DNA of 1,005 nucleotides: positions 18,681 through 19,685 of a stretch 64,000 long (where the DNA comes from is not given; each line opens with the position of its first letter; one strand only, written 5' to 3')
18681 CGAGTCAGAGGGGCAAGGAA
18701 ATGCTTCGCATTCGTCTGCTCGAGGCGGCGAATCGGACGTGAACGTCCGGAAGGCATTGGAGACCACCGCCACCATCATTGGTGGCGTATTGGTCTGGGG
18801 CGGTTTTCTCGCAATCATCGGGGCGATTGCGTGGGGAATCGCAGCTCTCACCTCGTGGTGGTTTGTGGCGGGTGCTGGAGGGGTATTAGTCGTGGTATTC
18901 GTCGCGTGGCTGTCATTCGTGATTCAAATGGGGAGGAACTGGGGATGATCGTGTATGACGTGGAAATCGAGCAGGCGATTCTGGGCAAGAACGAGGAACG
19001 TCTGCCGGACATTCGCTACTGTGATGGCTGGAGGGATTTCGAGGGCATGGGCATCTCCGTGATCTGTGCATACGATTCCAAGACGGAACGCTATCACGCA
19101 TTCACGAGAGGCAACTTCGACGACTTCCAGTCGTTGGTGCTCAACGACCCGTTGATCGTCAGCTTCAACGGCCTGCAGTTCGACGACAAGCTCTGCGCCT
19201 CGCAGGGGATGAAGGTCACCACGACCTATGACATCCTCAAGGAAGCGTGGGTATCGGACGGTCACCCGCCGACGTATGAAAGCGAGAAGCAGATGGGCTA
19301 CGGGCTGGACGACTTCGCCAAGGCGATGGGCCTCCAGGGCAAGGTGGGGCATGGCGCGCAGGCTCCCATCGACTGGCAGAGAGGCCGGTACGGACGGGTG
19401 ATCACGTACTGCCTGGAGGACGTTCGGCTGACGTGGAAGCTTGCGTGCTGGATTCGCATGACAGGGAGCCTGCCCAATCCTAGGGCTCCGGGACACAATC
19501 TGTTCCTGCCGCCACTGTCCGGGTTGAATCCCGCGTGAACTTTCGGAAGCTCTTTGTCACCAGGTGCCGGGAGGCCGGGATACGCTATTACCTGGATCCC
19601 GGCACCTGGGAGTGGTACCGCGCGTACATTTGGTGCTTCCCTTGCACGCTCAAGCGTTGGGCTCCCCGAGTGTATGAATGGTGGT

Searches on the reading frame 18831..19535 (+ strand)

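Call 15: search_protein_families(library=pfam, proteins=[window:18831-19535:+], max_evalue=0.001)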
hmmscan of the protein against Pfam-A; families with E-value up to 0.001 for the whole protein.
window:18831-19535:+ (235 aa): 2 families
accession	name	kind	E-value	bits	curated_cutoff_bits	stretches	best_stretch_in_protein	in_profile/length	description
PF10108.15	DNA_pol_B_exo2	-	1.6e-07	31.7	24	1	154-210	118-173/213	Predicted 3'-5' exonuclease related to the exonuclease domain of PolB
PF13482.12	RNase_H_2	-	0.0002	21.8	22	1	83-208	38-164/165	RNase_H superfamily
